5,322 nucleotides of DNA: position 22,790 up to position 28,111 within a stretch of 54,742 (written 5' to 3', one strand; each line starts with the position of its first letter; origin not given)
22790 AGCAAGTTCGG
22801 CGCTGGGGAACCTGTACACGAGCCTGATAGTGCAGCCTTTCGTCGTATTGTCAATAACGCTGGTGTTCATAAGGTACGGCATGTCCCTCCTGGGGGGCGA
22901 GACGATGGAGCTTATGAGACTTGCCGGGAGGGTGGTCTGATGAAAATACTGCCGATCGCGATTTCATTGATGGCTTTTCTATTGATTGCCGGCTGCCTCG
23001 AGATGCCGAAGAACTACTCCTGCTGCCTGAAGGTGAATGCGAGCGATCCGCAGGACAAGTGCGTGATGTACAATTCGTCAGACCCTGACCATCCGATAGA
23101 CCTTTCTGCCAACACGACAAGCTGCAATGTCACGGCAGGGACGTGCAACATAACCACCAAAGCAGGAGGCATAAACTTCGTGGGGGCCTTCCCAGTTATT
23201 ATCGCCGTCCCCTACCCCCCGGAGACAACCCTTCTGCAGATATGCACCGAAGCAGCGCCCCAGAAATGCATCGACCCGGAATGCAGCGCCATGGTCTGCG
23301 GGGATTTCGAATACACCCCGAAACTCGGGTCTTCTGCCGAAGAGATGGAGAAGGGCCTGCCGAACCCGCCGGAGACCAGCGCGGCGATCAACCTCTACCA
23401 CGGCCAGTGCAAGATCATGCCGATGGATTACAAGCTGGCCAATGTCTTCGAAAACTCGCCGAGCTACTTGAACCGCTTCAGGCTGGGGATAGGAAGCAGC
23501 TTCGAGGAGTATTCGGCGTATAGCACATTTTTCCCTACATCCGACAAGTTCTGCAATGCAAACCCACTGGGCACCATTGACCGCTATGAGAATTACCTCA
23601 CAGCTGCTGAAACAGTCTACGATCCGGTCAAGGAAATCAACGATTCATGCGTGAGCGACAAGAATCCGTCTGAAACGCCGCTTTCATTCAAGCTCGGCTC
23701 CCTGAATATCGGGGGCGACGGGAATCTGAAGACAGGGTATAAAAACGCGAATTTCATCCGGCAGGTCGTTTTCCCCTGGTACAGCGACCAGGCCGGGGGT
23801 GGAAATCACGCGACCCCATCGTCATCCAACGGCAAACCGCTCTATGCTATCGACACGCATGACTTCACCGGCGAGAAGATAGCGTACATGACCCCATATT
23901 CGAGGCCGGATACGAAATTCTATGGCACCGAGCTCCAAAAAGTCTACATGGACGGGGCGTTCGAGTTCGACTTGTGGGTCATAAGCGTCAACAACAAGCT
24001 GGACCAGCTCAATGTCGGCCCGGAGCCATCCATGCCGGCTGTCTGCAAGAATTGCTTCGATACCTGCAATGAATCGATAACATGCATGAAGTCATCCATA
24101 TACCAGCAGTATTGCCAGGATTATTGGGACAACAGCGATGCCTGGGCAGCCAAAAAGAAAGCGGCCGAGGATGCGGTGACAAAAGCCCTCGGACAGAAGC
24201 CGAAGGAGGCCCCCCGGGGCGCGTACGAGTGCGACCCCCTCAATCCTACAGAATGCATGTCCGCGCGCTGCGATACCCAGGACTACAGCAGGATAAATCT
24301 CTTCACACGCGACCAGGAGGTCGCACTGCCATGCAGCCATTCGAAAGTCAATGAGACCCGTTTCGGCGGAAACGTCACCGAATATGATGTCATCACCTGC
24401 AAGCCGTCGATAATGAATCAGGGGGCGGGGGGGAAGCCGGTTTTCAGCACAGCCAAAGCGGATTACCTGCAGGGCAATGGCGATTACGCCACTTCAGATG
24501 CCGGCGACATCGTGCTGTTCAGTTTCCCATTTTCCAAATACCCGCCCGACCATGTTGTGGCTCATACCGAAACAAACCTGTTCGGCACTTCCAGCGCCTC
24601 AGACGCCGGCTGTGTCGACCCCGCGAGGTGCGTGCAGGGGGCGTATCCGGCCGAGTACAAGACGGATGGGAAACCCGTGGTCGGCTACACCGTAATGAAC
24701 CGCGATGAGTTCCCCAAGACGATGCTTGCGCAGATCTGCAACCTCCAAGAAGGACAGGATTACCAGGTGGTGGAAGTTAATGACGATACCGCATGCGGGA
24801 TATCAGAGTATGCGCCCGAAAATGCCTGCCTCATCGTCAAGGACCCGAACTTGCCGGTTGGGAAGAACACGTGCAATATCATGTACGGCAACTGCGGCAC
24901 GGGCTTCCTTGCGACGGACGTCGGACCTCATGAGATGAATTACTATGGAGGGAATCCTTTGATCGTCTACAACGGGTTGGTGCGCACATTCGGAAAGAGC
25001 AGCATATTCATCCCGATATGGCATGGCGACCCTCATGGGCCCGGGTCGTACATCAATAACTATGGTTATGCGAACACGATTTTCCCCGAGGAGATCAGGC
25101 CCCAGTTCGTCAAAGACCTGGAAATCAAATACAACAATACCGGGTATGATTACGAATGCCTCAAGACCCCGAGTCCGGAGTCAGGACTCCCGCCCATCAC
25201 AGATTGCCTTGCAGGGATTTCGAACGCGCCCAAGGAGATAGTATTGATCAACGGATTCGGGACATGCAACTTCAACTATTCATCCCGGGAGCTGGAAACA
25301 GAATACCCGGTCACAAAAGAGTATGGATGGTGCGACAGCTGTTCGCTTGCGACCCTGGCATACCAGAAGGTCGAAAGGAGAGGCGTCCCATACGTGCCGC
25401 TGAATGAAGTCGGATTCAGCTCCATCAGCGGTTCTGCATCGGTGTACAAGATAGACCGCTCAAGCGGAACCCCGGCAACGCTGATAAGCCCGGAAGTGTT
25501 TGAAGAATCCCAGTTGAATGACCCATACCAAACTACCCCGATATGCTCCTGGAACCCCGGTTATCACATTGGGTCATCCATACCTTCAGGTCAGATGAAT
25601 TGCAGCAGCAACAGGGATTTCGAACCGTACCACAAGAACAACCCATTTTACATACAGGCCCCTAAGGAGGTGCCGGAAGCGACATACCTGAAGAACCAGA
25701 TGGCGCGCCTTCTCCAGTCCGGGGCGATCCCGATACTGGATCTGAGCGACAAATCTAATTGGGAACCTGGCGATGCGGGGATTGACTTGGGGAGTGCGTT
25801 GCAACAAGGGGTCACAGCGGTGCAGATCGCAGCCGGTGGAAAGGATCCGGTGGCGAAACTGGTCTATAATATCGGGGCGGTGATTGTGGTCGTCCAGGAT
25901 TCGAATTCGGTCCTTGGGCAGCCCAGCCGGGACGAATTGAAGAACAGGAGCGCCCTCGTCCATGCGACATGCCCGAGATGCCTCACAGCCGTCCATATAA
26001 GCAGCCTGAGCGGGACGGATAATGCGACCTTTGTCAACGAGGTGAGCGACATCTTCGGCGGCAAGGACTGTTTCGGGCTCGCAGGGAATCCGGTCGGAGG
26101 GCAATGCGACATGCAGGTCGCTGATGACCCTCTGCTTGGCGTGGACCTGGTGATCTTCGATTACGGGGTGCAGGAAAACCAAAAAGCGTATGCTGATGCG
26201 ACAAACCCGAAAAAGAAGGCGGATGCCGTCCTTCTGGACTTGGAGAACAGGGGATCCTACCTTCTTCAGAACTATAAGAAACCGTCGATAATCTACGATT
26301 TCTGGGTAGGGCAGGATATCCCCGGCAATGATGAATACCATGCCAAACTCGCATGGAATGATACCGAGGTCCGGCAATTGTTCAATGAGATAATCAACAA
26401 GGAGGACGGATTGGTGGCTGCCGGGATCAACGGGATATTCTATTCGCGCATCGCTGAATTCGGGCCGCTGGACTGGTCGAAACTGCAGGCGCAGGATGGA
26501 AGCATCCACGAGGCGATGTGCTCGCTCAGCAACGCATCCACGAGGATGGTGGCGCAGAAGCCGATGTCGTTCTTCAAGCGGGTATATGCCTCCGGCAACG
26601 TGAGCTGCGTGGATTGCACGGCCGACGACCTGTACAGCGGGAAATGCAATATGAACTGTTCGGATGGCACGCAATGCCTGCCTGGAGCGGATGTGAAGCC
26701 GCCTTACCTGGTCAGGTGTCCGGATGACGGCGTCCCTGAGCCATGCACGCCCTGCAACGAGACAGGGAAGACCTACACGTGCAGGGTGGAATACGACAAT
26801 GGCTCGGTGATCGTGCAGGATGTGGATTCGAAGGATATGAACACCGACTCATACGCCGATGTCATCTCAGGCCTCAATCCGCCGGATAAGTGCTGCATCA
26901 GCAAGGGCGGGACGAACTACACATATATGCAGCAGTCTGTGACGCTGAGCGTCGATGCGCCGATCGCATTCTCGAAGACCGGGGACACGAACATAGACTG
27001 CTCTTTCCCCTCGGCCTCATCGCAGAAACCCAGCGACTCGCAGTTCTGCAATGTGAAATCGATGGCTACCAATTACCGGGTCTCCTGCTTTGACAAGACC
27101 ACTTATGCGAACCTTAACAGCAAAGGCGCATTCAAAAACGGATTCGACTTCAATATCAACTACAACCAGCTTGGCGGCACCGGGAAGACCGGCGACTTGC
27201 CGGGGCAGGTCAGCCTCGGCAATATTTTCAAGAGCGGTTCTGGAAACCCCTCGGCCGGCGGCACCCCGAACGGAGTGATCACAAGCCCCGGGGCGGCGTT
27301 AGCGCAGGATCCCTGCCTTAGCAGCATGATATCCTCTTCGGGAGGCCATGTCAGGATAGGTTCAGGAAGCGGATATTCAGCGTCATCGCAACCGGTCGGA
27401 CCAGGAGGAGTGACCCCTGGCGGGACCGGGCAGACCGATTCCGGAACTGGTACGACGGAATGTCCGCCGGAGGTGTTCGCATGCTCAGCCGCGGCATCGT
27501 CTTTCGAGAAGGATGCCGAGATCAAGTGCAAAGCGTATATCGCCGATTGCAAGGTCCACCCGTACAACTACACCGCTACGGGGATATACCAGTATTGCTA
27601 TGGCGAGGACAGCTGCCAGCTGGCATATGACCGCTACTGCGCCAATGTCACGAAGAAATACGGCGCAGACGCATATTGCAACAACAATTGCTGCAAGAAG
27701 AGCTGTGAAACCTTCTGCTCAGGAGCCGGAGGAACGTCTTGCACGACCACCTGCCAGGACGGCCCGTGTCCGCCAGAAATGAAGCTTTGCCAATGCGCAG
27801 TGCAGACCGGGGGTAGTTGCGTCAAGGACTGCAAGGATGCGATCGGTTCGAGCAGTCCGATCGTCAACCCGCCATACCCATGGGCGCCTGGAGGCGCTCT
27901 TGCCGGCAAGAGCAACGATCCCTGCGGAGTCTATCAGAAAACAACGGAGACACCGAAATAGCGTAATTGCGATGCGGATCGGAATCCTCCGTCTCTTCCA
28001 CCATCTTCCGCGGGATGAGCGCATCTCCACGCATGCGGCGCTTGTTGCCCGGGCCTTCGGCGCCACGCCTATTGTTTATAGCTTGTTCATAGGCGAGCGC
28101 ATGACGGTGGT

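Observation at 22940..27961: Giant Cys-rich, heavily sequon-decorated lipoprotein-like protein closes each operon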

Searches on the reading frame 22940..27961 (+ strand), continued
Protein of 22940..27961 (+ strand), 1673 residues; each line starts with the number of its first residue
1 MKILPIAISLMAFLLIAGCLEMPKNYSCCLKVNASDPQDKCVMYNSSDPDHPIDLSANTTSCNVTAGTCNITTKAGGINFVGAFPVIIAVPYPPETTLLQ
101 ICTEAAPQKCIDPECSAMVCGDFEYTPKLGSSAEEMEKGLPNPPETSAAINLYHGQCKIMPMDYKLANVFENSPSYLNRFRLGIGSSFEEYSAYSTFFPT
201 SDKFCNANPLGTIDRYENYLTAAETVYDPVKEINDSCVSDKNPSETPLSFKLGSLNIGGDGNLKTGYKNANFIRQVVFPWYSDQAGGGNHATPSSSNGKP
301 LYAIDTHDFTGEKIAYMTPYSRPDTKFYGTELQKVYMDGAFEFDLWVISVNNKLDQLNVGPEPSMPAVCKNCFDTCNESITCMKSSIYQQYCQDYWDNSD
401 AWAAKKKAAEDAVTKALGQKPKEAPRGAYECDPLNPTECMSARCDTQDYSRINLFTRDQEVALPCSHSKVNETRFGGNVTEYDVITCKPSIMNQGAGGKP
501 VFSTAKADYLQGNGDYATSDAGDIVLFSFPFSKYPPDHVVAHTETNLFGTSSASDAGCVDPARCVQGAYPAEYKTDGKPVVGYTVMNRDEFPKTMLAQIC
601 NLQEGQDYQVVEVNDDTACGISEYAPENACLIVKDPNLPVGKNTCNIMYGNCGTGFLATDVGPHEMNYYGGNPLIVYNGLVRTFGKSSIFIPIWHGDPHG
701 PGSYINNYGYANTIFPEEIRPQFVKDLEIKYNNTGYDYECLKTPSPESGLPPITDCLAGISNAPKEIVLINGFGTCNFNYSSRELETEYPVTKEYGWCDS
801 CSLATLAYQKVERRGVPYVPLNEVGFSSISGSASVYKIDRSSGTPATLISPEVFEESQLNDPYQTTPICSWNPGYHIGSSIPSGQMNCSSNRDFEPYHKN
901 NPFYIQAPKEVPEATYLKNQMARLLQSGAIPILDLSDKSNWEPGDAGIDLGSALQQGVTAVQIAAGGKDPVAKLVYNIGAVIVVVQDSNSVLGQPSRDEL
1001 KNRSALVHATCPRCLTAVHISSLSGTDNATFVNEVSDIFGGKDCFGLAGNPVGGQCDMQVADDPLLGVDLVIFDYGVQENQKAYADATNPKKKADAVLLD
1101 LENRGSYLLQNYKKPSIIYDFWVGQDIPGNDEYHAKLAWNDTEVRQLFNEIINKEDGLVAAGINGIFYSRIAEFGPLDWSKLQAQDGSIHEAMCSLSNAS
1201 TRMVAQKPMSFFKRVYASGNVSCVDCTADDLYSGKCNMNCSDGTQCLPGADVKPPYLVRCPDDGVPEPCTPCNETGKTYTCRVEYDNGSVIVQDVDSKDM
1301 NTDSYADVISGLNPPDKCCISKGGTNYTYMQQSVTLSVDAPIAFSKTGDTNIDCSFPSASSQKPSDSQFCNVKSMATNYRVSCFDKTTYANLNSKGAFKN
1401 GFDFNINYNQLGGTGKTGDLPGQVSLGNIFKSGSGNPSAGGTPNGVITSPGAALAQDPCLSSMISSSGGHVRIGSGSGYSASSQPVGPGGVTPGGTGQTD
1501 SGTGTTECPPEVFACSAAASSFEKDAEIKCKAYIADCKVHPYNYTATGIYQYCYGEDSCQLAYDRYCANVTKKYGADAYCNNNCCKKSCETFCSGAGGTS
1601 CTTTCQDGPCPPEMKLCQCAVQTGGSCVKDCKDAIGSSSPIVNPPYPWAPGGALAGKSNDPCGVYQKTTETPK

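Call 35: search_protein_families(library=pfam, alignment_id=A2, max_evalue=1)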
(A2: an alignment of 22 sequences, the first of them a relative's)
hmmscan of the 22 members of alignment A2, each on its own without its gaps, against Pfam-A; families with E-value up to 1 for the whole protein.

A. member 1, P0001 (1673 aa): 0 families

B. families by the number of members that match (of 22 scanned): 8 families
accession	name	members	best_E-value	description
PF24677.1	DUF7657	1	0.0061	Domain of unknown function (DUF7657)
PF10238.14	Eapp_C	1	0.027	E2F-associated phosphoprotein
PF21444.2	CofB_pilin_dom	1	0.086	CofB, pilin domain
PF16330.10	MukB_hinge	1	0.12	MukB hinge domain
PF17323.7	ToxS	1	0.12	Trans-membrane regulatory protein ToxS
PF00905.27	Transpeptidase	1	0.16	Penicillin binding protein transpeptidase domain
PF22063.2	Pdc1_Ge1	1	0.22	Pdc1 Ge1 domain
PF08533.16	Glyco_hydro_42C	1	0.23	Beta-galactosidase C-terminal domain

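Call 40: search_protein_families(library=ncbifam, proteins=[window:22940-27958:+], max_evalue=0.1)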
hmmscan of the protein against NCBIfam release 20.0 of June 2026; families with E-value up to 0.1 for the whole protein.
window:22940-27958:+ (1673 aa): 0 families

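Call 41: search_protein_families(library=padloc, proteins=[window:22940-27958:+], max_evalue=0.1)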
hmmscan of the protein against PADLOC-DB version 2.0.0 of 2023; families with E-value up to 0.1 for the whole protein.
window:22940-27958:+ (1673 aa): 0 families

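Call 85: find_related_loci(query=A2, collection=viral_contigs, flank=5000)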
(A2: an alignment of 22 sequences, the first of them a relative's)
Query A2 (1673 aa) in viral_contigs; peptide patterns used: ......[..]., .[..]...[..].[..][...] (x = any residue, [..] = any of these).
60 stretches matched a pattern, but none encodes a relative of the query by tblastn (E <= 1e-3).

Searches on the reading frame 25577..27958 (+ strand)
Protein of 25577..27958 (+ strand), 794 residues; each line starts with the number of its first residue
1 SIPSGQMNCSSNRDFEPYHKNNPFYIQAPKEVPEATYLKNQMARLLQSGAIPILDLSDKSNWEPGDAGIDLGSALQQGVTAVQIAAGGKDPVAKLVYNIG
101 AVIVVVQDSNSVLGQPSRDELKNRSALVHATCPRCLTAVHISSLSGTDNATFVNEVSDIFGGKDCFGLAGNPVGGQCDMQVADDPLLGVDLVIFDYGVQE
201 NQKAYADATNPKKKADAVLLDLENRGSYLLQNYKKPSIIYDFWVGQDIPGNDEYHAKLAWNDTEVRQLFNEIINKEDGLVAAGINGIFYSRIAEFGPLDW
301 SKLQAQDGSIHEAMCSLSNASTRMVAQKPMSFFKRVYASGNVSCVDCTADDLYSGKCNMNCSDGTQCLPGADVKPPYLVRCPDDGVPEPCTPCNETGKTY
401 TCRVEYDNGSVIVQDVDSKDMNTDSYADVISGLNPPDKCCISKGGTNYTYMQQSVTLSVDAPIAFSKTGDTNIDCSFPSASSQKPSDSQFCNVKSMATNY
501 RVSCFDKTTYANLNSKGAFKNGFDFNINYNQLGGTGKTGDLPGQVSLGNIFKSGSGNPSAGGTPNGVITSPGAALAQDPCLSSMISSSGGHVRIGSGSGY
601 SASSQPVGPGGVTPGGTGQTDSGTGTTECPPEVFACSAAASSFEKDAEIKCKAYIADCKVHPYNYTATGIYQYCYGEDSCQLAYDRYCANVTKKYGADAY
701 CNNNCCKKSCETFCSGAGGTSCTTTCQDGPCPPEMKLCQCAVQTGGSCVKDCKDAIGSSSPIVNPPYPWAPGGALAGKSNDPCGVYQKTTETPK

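Call 44: predict_structure(alignment_id=A4)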
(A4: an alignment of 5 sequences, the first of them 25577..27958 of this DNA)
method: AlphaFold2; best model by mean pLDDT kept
length: 794 residues; sequences in the alignment: 5
mean_pLDDT: 39.7   pTM: 0.37
mean pLDDT of the five models: 39.7, 39.4, 39.0, 34.7, 33.8
residues with pLDDT >= 90: 0; 70-90: 30; 50-70: 130; < 50: 634
segments of 3 or more residues with pLDDT < 50: 1-52, 59-102, 110-116, 131-134, 162-187, 247-251, 290-344, 346-358, 360-366, 370-410, 415-510, 516-794
pLDDT, mean of each block of 10 residues (from residue 1): 30 29 33 39 39 51 38 36 34 42 55 50 57 57 57 68 42 35 43 68 63 81 70 60 52 53 69 62 53 35 39 45 33 32 42 40 46 42 37 42 46 47 30 33 38 28 22 24 29 33 45 48 38 35 28 25 23 26 26 24 27 28 26 29 38 40 32 34 44 39 34 32 26 27 25 25 25 30 30 27
secondary structure, 60 per line:
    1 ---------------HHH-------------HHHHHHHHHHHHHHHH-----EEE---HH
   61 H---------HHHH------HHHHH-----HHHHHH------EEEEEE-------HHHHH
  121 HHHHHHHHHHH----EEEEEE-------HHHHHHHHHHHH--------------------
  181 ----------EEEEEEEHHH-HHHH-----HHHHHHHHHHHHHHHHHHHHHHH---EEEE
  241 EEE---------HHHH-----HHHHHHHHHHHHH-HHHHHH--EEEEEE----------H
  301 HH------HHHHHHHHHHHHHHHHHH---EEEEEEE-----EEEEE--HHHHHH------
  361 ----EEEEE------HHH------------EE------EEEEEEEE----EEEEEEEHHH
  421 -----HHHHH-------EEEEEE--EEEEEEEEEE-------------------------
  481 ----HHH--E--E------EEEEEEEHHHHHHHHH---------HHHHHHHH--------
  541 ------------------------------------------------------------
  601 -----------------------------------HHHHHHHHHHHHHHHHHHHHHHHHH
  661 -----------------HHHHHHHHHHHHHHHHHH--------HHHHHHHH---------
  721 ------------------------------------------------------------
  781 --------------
elements in order (helices of 4 or more, strands of 3 or more residues): H32-47 E53-55 H71-74 H81-85 H91-96 E103-108 H116-131 E136-141 H149-160 E191-197 H202-205 H211-233 E237-243 H253-256 H262-274 H276-281 E284-289 H309-326 E330-336 E342-346 H349-354 E365-369 E399-406 E411-417 H426-430 E438-443 E446-455 E500-506 H507-515 H525-532 H636-660 H678-695 H704-711

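Call 106: fold_search(model_id=the predicted structure, library=pdb)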
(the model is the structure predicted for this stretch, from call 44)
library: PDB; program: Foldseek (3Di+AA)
matches with E <= 10: 1443; with E <= 0.001: 25
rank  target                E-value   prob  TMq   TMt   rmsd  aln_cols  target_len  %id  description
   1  6tn6                  5.6e-08  1.00  0.20  0.32  22.0       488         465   12  X-ray structure of the endo-beta-1,4-mannanase from Thermotoga petrophila (released 2020-04-29)
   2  6gpa_B                2.9e-06  1.00  0.19  0.42   9.6       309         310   16  Beta-1,4-galactanase from Bacteroides thetaiotaomicron with galactose (released 2018-12-26)
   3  6gp5_B                2.1e-05  1.00  0.18  0.40   9.5       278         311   16  Beta-1,4-galactanase from Bacteroides thetaiotaomicron (released 2018-12-26)
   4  4lyr                  2.5e-05  1.00  0.18  0.31   9.7       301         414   13  Glycoside Hydrolase Family 5 Mannosidase from Rhizomucor miehei, E301A mutant (released 2014-08-06)
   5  4lyp_B                2.8e-05  1.00  0.19  0.33   7.9       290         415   12  Crystal Structure of Glycoside Hydrolase Family 5 Mannosidase from Rhizomucor miehei (released 2014-08-06)
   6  4lyp_A                3.2e-05  1.00  0.22  0.38  10.8       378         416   12  Crystal Structure of Glycoside Hydrolase Family 5 Mannosidase from Rhizomucor miehei (released 2014-08-06)
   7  3tp4_A                3.8e-05  1.00  0.20  0.31  19.1       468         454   10  Crystal Structure of engineered protein at the resolution 1.98A, Northeast Structural Genomics Consortium Target OR128 (released 2011-10-05)
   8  4nrr_B                5.3e-05  1.00  0.18  0.32   9.4       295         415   12  Crystal Structure of Glycoside Hydrolase Family 5 Mannosidase (E202A mutant) from Rhizomucor miehei in complex with ma (released 2014-11-19)
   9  4lyq_A                7.1e-05  1.00  0.18  0.31   9.7       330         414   13  Crystal Structure of Glycoside Hydrolase Family 5 Mannosidase from Rhizomucor miehei, E202A mutant (released 2014-08-06)
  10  3pz9                  7.5e-05  1.00  0.20  0.40  10.0       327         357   15  Native structure of endo-1,4-beta-D-mannanase from Thermotoga petrophila RKU-1 (released 2011-12-28)
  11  5d9n_A                1.5e-04  0.99  0.16  0.30  12.6       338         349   13  Crystal structure of PbGH5A, a glycoside hydrolase family 5 member from Prevotella bryantii B14, in complex with the x (released 2015-11-04)
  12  4nrr_A                1.7e-04  1.00  0.19  0.32   8.8       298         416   12  Crystal Structure of Glycoside Hydrolase Family 5 Mannosidase (E202A mutant) from Rhizomucor miehei in complex with ma (released 2014-11-19)
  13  4bf7                  2.2e-04  1.00  0.19  0.41   9.5       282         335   17  Emericilla nidulans endo-beta-1,4-galactanase (released 2013-08-07)
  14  7wmz_C                2.2e-04  0.94  0.13  0.24  13.7       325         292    9  Crystal structure of methylenetetrahydrofolate reductase MSMEG_6649 from Mycobacterium smegmatis with NADH (released 2023-01-25)
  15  5a94_B                2.4e-04  1.00  0.15  0.29   8.4       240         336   10  Crystal structure of beta-Glucanase SdGluc5_26A from Saccharophagus degradans in complex with tetrasaccharide A, form  (released 2016-01-20)
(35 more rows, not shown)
